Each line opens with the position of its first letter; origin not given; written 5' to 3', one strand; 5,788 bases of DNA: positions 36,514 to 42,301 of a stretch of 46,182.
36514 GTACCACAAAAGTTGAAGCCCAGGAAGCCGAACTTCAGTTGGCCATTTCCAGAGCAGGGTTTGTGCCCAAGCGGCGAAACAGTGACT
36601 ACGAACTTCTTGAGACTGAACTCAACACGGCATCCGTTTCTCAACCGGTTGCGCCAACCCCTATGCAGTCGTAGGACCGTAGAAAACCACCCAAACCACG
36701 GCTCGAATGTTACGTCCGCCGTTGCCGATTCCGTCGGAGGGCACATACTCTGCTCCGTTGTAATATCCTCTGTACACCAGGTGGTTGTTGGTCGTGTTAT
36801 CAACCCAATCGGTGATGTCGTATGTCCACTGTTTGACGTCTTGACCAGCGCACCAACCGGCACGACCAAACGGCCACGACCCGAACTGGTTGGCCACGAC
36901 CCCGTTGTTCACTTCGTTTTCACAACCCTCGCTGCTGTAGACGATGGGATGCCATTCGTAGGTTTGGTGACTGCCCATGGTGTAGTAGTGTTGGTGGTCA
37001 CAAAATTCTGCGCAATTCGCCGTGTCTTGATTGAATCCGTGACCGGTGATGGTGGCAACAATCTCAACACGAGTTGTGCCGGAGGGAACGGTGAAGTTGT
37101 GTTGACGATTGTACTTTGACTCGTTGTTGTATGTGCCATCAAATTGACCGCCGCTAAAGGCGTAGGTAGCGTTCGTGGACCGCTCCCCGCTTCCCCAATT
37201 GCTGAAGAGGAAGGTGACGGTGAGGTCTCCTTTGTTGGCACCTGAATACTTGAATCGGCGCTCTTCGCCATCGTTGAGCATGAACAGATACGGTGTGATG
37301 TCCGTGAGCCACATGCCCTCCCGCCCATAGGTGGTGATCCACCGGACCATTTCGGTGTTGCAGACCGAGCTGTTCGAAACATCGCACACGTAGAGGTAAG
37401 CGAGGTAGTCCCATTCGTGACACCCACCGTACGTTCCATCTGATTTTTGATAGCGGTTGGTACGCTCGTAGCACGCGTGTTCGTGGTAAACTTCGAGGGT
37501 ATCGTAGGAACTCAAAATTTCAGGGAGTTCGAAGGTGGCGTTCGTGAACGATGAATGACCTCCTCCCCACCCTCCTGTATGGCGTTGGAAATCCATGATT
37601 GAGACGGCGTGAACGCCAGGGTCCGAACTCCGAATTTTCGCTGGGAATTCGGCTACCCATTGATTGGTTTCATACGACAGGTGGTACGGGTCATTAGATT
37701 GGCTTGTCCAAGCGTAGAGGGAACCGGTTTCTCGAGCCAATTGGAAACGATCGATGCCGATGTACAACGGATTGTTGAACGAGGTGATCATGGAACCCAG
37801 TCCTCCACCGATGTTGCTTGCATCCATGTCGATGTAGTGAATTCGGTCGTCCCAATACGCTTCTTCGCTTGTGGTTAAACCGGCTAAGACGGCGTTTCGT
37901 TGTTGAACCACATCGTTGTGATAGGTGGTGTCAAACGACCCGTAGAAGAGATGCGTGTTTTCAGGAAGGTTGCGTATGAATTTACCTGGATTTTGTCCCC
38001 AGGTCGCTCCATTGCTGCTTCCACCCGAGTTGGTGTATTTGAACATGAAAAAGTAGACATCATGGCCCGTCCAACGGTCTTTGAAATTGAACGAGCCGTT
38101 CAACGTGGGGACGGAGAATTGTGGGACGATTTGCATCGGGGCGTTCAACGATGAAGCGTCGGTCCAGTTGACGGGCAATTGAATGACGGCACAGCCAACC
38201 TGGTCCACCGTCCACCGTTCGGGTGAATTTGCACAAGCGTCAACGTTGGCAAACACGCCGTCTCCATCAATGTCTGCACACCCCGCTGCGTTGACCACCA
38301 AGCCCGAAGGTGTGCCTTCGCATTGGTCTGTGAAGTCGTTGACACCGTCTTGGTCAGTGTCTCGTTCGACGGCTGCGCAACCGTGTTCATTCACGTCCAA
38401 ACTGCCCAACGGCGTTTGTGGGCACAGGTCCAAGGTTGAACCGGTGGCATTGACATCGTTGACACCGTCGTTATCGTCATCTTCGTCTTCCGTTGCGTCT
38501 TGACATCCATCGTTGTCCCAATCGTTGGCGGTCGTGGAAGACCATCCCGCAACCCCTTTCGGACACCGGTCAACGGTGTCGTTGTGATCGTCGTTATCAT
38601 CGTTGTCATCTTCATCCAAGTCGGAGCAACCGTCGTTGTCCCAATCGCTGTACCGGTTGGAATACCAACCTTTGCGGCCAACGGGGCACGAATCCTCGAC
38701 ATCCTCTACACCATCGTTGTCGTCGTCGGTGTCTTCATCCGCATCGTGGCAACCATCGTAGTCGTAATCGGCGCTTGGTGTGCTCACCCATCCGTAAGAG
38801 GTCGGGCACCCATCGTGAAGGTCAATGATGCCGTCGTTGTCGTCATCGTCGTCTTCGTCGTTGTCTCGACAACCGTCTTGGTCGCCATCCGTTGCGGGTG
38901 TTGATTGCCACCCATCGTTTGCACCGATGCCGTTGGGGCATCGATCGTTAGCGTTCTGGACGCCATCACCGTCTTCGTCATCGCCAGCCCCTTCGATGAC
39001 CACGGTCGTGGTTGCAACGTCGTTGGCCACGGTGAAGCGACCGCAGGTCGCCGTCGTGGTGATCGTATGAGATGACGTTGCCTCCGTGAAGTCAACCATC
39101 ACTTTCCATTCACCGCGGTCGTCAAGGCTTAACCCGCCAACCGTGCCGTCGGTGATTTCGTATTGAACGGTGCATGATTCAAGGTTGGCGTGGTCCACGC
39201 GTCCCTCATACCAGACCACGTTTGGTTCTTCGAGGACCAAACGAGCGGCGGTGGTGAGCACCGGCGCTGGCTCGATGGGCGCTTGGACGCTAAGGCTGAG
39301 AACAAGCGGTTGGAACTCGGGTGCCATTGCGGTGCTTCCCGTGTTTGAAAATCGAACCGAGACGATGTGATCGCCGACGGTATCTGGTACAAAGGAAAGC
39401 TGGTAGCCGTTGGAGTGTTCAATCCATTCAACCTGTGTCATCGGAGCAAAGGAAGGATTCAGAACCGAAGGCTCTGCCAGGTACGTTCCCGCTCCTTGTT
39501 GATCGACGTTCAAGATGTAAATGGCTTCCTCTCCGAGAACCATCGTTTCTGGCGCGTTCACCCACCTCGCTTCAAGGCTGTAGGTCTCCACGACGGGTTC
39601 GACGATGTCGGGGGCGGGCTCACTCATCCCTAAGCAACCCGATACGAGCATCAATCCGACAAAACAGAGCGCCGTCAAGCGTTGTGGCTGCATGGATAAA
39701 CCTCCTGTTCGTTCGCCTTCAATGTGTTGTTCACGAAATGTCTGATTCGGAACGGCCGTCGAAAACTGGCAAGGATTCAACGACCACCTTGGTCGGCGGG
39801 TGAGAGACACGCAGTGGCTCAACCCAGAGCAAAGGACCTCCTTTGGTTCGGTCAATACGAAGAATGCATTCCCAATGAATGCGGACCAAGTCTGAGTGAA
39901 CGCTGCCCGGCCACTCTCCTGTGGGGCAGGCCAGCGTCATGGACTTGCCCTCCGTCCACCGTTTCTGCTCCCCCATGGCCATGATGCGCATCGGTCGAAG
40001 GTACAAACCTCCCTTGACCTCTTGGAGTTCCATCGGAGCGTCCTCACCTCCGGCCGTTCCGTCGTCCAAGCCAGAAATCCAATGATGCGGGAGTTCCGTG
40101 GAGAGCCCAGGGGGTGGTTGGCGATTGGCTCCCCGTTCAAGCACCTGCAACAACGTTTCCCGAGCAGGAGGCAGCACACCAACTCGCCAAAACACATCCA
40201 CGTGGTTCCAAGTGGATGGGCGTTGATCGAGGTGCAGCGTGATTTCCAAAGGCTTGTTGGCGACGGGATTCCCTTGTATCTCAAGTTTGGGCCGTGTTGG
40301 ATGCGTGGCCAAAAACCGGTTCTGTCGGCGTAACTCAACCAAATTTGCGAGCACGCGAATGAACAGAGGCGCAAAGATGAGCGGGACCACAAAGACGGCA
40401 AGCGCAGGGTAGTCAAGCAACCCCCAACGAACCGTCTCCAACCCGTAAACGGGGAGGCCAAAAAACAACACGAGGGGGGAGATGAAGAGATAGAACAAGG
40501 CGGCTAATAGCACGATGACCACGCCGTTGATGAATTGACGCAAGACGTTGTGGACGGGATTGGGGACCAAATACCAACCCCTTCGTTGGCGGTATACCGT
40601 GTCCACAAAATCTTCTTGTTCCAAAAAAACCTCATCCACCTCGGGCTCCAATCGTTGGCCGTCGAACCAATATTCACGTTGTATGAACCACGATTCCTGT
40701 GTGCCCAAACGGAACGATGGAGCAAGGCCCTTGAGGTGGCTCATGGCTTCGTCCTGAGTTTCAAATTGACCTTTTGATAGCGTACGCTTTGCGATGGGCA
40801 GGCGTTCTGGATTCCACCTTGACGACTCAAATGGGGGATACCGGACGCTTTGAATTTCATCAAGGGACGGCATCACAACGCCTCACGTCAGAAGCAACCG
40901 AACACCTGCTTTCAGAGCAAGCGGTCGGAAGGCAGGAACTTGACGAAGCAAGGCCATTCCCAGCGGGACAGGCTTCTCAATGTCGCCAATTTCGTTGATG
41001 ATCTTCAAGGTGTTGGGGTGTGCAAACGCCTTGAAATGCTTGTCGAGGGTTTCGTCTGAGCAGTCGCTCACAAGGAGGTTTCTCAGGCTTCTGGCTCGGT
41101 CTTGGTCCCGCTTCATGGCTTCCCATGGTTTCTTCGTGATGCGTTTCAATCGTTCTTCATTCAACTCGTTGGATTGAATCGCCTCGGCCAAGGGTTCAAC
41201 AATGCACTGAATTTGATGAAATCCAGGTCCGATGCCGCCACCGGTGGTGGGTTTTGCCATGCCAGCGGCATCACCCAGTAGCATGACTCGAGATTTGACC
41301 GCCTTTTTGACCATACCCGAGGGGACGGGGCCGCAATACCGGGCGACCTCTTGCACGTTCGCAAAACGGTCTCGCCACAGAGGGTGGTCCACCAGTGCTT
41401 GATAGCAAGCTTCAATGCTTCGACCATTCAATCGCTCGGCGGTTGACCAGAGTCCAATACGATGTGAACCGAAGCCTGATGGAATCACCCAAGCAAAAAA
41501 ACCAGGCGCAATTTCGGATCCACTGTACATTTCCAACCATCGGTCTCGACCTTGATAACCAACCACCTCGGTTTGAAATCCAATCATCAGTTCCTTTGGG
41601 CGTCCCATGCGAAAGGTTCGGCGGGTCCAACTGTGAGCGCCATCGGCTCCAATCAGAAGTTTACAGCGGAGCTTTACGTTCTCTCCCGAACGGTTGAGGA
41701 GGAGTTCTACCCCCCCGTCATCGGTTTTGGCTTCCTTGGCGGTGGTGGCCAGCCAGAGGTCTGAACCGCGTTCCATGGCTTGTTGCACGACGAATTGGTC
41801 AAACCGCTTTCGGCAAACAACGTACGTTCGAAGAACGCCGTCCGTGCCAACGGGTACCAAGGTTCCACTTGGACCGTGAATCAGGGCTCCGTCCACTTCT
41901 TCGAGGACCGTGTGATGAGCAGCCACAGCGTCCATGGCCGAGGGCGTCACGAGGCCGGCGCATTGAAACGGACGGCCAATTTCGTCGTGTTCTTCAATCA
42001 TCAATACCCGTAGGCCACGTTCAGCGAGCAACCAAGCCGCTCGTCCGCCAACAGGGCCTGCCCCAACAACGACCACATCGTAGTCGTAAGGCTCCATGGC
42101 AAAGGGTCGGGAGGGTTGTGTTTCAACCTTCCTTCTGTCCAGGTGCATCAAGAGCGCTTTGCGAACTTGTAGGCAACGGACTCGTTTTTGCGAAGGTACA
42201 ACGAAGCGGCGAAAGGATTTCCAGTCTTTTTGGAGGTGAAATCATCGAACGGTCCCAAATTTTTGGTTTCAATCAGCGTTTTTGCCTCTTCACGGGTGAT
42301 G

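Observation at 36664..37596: PNGase F-like (peptide N-glycanase) domain at the C-terminus of an archaeal TSP3-repeat lipoprotein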

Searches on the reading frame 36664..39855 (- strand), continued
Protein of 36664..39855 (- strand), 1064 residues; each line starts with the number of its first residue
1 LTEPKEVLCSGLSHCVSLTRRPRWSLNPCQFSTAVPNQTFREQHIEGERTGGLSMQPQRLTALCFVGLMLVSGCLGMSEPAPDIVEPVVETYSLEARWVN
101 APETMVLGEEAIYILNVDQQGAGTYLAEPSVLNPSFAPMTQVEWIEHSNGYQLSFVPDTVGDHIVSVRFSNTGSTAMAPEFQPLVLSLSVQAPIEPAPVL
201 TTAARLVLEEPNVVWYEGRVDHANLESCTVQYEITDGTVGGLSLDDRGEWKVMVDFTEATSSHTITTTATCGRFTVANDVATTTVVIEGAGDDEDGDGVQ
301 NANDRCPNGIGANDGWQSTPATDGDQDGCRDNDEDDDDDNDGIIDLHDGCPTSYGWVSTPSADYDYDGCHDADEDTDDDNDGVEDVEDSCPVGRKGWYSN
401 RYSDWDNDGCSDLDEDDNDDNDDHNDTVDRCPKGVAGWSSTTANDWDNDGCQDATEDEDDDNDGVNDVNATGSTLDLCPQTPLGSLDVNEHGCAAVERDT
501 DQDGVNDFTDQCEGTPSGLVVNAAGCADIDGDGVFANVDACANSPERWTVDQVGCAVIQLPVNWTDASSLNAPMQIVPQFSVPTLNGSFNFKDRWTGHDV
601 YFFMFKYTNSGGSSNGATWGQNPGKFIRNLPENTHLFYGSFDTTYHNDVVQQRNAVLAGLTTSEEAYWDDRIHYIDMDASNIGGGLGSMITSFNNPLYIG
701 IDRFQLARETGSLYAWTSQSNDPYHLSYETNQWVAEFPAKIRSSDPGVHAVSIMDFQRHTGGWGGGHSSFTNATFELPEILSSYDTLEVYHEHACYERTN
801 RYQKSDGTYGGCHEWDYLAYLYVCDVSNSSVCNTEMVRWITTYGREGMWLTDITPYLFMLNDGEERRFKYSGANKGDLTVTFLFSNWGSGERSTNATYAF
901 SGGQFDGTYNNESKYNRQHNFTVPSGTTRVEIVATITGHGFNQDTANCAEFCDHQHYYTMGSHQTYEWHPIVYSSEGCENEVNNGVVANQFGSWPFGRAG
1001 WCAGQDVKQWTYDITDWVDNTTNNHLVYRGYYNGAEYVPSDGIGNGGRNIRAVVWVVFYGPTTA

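Call 50: fold_search(model_id=the predicted structure, library=pdb)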
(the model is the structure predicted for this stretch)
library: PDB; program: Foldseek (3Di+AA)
matches with E <= 10: 2000; with E <= 0.001: 859
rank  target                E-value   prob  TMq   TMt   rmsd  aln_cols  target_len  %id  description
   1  9lwg_A                1.5e-22  1.00  0.33  0.50  11.7       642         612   20  Zebrafish ovum lysosomal peptide:N-glycanase (released 2025-12-24)
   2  6fwx_A                3.2e-08  1.00  0.15  0.61   5.1       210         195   13  Chimeric titin Z1Z2-Z1Z2 tandem (Z1212) functionalized with a GRGDS exogenous peptide from fibronectin (released 2019-03-27)
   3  2xy1                  3.3e-08  1.00  0.10  0.37  10.1       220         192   11  CRYSTAL STRUCTURE OF NCAM2 IG3-4 (released 2011-02-23)
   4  1ya5_B                4.2e-08  1.00  0.14  0.59   5.3       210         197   11  Crystal structure of the titin domains z1z2 in complex with telethonin (released 2005-12-20)
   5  5v5x_B                1.1e-07  1.00  0.11  0.23  10.0       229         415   16  Protocadherin gammaB7 EC3-6 cis-dimer structure (released 2017-11-01)
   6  5szn_A                1.6e-07  1.00  0.11  0.18  11.3       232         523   13  Protocadherin gamma A9 extracellular cadherin domains 1-5 (released 2016-10-19)
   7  7ouu_A                1.8e-07  1.00  0.08  0.34  16.2       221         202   13  Crystal structure of human filamin C domains 14-15 (released 2022-06-22)
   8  7p0e_A                1.9e-07  1.00  0.09  0.36  17.5       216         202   12  Crystal structure of human filamin C domains 14-15 cardiovascular disease causing mutation G1676R (released 2022-07-13)
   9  7ouv_A                2.5e-07  1.00  0.09  0.36  16.0       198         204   13  Crystal structure of human filamin C domains 14-15 cardiovascular disease causing mutation S1624L (released 2022-06-22)
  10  8s80_F                2.7e-07  1.00  0.08  0.31  17.1       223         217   12  Domains 4 and 5 of Sap S-layer protein from Bacillus anthracis (released 2024-11-20)
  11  9zq9_I                2.8e-07  1.00  0.08  0.31  21.7       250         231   10  Nucleosome with an SSB at SHL -2.8 in complex with the WGR domain of human PARP2, Class 1 (released 2026-03-25)
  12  5t9t_B                3.5e-07  1.00  0.11  0.19  10.5       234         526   14  Protocadherin Gamma B2 extracellular cadherin domains 1-5 (released 2016-10-19)
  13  9zqa_J                3.9e-07  1.00  0.08  0.31  21.7       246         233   10  Nucleosome with an SSB at SHL -2.8 in complex with the WGR domain of human PARP2, Class 2 (released 2026-03-25)
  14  7ouv_B                4.7e-07  1.00  0.09  0.37  16.5       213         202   13  Crystal structure of human filamin C domains 14-15 cardiovascular disease causing mutation S1624L (released 2022-06-22)
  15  6e6b_A                5.8e-07  1.00  0.11  0.17  10.4       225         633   12  Crystal structure of the Protocadherin GammaB4 extracellular domain (released 2019-04-10)
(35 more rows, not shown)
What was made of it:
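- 38989..39591 (-): Two tandem Ig-like beta-sandwich domains (aa ~35-140 and ~143-235). This is the least conserved part of the protein. Call 50: Foldseek hits to titin Z1Z2, filamin C, protocadherins and Sap S-layer domains, E~1e-7 to 1e-8.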

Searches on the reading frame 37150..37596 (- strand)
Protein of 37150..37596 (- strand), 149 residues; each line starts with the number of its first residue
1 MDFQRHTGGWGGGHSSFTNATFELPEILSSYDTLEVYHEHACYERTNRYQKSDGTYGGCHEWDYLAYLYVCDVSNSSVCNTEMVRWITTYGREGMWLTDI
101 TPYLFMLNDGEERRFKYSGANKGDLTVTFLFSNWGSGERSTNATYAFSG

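Call 59: search_protein_families(library=pfam, proteins=[window:37150-37596:-], max_evalue=10)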
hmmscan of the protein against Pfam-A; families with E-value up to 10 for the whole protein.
window:37150-37596:- (149 aa): 1 family
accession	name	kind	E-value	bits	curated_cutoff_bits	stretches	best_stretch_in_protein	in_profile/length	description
PF09112.15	N-glycanase_N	-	0.15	12.2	22.4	1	74-107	102-150/177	Peptide-N-glycosidase F, N terminal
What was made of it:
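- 37174..37614 (-): PNGase N-terminal beta-sandwich (aa 694-840). It carries the W761-D762-Y763 active-site motif (37405-37413), the Cys741-Cys758 and Cys770-Cys778 pairs, and the short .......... loop (37225-37254) that replaces the Glu118/Trp120 loop of PNGase F. Call 59: Pfam N-glycanase_N only E=0.15.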

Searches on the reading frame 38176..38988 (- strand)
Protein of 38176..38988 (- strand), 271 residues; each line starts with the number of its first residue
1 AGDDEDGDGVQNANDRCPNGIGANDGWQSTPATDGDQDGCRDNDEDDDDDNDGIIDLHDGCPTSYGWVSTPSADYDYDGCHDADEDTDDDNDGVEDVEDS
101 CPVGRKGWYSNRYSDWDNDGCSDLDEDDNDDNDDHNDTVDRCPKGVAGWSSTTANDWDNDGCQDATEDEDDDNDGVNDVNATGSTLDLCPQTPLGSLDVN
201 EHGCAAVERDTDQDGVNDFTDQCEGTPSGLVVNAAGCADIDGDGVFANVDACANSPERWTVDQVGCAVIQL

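Call 59: search_protein_families(library=pfam, proteins=[window:38176-38988:-], max_evalue=10)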
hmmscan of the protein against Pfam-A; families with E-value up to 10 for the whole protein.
window:38176-38988:- (271 aa): 1 family
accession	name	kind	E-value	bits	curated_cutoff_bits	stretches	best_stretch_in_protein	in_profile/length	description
PF02412.23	TSP_3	-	0.00024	21.1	25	4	3-19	14-30/36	Thrombospondin type 3 repeat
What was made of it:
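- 38179..38988 (-): Acidic TSP3-like repeat region (aa 236-505) with ~6-8 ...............-type units. 29% of residues are Asp or Glu, and the cysteines are regularly spaced. It is a presumed Ca2+-binding stalk. Call 59: Pfam TSP_3 E=2.4e-4, 21.1 bits against a cutoff of 25, in 4 stretches.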

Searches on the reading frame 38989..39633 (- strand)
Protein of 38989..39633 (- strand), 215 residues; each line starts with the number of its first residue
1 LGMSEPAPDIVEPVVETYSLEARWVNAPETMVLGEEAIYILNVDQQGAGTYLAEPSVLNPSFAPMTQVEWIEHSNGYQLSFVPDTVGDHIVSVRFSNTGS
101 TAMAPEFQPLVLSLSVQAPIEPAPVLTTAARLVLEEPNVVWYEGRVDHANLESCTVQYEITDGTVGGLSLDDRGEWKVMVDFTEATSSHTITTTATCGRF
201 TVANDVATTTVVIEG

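Call 59: search_protein_families(library=pfam, proteins=[window:38989-39633:-], max_evalue=10)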
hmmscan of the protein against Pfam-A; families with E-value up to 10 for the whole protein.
window:38989-39633:- (215 aa): 1 family
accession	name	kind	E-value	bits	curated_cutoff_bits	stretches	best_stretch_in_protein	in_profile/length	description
PF00630.25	Filamin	-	0.0033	18.7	26.9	1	54-97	41-84/93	Filamin/ABP280 repeat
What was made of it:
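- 38989..39591 (-): Call 59: Filamin E=0.0033, sub-threshold.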

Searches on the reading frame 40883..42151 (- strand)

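Call 16: search_protein_families(library=pfam, proteins=[window:40883-42151:-], max_evalue=0.001)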
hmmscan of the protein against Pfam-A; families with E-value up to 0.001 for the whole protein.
window:40883-42151:- (422 aa): 11 families
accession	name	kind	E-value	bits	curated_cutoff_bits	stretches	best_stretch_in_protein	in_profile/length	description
PF01494.25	FAD_binding_3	-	6.1e-22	78.7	22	1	23-326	1-323/349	FAD binding domain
PF05834.18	Lycopene_cycl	-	5.6e-10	39.3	23.4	1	25-192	1-152/380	Lycopene cyclase protein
PF01266.30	DAO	-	1.1e-07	32.2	27.9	1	25-70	1-48/353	FAD dependent oxidoreductase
PF13450.12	NAD_binding_8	-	1.3e-06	29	21.9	1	28-59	1-32/68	NAD(P)-binding Rossmann-like domain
PF12831.13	FAD_oxidored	-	2.4e-06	27.5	27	1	25-169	1-143/416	FAD dependent oxidoreductase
PF03486.20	HI0933_like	-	9.8e-06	25.6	50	1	25-66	2-43/244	HI0933-like protein Rossmann domain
PF01946.23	Thi4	-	1.6e-05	24.7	26.2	1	23-69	17-64/235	Thi4 family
PF07992.20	Pyr_redox_2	-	2.2e-05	24.5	26.1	1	24-173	1-110/291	Pyridine nucleotide-disulphide oxidoreductase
PF00070.33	Pyr_redox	-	0.00023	22.1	22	0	26-60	2-36/82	Pyridine nucleotide-disulphide oxidoreductase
PF01134.28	GIDA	-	0.00026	20.6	22.1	1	25-59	1-36/391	Glucose inhibited division protein A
PF00890.30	FAD_binding_2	-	0.00095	18.9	20.4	0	25-59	1-35/414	FAD binding domain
